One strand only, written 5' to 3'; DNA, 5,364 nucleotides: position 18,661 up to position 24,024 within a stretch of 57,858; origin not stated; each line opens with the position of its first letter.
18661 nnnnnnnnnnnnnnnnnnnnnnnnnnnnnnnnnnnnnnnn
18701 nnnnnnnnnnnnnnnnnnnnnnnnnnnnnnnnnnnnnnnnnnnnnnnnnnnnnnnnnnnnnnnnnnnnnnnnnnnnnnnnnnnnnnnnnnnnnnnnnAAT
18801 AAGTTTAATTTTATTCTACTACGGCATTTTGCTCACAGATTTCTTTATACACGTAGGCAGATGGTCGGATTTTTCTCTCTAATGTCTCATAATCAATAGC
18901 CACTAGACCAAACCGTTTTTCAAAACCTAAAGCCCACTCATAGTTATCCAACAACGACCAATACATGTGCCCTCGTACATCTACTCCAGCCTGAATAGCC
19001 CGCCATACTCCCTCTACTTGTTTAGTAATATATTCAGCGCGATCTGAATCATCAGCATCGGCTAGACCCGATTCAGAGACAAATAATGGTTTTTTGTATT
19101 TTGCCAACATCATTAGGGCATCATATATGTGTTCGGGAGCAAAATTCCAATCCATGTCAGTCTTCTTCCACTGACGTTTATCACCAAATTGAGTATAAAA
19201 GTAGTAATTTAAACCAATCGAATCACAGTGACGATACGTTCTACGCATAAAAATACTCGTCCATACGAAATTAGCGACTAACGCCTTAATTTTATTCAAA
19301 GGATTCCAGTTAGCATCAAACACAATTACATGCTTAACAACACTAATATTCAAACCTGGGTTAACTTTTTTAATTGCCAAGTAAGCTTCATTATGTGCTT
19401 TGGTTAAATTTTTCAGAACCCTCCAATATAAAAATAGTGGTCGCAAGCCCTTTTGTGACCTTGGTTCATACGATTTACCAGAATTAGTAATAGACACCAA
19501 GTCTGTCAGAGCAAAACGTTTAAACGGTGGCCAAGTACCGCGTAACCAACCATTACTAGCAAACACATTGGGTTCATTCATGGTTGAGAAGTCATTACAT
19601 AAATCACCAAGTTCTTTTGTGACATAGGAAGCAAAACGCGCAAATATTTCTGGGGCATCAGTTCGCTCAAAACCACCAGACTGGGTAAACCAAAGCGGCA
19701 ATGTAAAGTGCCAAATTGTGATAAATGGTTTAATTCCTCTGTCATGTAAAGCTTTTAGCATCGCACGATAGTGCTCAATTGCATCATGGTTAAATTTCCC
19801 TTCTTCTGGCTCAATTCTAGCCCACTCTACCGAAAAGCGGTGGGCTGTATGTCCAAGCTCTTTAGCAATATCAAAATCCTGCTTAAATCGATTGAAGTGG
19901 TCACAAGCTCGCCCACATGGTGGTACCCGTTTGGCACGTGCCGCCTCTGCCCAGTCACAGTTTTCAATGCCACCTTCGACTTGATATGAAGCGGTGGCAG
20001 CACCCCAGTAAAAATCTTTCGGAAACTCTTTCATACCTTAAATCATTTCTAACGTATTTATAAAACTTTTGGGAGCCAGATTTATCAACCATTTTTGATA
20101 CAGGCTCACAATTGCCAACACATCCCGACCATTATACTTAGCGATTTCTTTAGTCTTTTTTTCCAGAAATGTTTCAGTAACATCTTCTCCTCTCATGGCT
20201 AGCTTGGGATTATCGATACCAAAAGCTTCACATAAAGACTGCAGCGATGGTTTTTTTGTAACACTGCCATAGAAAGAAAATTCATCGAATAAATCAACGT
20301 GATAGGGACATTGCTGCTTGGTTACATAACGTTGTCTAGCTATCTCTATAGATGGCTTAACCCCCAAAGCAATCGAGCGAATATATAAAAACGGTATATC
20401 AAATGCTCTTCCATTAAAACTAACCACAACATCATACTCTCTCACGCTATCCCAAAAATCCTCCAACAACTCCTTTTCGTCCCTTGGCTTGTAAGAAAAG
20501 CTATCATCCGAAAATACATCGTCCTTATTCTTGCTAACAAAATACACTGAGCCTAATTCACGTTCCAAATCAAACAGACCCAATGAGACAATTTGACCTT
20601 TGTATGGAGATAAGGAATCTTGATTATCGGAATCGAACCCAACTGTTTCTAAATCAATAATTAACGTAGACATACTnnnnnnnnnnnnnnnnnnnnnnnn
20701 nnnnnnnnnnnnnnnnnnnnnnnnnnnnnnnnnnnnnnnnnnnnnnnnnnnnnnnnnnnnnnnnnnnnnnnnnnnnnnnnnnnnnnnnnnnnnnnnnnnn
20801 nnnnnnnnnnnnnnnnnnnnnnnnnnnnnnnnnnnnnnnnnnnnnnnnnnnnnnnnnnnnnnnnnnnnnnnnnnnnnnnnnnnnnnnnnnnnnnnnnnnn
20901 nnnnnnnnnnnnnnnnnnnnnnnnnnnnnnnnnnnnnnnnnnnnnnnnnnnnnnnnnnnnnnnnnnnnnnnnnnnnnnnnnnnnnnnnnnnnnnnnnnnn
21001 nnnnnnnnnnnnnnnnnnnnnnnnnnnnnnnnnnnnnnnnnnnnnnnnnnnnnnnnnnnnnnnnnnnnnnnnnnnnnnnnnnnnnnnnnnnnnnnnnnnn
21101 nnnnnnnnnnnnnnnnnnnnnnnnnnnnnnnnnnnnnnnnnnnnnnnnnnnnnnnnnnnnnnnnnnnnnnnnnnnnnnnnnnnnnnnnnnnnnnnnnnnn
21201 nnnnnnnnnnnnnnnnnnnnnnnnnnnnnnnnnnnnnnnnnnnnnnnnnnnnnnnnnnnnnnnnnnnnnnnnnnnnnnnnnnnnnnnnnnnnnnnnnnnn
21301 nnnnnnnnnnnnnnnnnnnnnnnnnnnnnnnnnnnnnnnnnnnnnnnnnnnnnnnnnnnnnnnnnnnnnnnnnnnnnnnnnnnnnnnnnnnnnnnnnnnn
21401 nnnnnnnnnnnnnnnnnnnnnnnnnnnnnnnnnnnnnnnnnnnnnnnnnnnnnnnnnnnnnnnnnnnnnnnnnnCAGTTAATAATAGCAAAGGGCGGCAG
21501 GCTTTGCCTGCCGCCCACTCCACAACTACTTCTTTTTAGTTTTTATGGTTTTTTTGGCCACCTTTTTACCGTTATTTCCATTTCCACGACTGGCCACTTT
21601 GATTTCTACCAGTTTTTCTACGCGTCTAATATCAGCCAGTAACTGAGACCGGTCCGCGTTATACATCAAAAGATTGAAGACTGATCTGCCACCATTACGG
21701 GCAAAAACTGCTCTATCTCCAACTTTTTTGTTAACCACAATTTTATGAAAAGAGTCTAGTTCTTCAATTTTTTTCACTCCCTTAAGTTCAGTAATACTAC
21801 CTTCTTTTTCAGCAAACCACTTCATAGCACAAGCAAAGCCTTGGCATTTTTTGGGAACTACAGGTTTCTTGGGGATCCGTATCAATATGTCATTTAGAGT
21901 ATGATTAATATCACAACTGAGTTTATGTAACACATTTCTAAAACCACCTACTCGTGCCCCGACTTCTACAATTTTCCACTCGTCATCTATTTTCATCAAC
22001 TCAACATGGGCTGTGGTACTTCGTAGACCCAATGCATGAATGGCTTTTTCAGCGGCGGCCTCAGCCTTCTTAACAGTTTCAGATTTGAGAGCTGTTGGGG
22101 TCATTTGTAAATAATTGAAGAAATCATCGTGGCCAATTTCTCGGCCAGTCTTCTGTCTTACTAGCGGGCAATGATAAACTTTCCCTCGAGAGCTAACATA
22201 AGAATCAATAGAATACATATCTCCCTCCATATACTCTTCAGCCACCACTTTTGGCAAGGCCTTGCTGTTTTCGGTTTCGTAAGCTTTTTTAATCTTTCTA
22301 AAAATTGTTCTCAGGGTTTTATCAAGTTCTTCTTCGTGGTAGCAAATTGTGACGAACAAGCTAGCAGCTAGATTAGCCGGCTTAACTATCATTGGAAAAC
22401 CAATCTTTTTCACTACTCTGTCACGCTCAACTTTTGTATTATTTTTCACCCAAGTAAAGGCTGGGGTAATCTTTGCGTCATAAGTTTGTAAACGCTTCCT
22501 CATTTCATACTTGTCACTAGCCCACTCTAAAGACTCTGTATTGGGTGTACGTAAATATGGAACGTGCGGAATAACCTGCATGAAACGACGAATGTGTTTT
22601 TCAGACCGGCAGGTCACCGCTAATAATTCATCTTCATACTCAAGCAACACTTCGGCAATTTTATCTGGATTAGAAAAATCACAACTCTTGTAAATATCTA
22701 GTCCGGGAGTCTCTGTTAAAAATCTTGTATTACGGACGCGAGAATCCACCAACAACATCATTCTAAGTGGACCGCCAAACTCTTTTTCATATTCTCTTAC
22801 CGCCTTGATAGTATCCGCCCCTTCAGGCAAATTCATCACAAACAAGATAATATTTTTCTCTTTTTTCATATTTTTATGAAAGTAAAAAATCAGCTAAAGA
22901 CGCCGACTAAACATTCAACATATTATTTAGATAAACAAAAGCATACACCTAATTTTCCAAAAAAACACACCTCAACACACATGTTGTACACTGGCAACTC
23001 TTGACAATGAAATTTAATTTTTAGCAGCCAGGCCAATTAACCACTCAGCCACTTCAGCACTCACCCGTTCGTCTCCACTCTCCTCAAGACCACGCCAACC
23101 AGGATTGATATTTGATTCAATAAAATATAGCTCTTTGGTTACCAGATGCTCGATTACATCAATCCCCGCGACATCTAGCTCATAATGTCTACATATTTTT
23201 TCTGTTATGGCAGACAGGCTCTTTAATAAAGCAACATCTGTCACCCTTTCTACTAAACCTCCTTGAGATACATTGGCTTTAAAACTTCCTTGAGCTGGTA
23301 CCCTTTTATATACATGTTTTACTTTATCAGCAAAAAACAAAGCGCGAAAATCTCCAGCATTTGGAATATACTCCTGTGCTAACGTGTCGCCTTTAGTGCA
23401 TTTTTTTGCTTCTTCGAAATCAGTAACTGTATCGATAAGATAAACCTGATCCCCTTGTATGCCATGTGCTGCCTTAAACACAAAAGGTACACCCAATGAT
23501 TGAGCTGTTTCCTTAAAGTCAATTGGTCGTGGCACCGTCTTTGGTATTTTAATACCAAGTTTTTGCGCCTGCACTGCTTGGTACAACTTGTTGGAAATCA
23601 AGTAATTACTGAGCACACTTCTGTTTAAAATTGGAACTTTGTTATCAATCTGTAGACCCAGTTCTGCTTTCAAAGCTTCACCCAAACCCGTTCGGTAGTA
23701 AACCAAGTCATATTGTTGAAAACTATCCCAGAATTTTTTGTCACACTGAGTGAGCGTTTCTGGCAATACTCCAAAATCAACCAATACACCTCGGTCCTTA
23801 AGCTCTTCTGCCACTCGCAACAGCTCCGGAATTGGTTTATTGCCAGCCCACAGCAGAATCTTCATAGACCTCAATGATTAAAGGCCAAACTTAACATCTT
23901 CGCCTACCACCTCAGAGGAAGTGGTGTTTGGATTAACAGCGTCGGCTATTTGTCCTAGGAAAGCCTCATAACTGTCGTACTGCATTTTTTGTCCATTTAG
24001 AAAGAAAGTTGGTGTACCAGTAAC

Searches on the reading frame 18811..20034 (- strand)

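Call 94: search_protein_families(library=pfam, proteins=[window:18811-20034:-], max_evalue=0.0001)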
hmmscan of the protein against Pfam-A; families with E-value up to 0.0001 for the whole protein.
window:18811-20034:- (407 aa): 1 family
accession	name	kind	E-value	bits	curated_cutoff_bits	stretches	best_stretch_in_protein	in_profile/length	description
PF00232.24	Glyco_hydro_1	-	1.2e-72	245.3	22.6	2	2-186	3-183/453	Glycosyl hydrolase family 1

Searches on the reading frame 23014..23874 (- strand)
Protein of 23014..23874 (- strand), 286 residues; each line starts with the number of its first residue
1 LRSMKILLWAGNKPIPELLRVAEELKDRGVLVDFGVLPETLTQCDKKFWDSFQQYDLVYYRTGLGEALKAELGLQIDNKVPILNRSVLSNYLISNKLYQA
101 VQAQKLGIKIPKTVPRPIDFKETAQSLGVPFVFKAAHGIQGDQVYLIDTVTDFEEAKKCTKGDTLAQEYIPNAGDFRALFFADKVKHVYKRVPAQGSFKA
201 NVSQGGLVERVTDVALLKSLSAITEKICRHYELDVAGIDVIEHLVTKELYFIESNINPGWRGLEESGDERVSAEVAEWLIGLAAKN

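Call 94: search_protein_families(library=pfam, proteins=[window:23014-23874:-], max_evalue=0.0001)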
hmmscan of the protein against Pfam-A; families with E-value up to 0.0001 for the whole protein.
window:23014-23874:- (286 aa): 2 families
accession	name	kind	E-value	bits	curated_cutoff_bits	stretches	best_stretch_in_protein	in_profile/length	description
PF08443.16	RimK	-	3.8e-18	66.2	21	1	120-278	30-187/188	RimK-like ATP-grasp domain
PF02955.21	GSH-S_ATP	-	4e-06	26.8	23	1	154-246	62-157/175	Prokaryotic glutathione synthetase, ATP-grasp domain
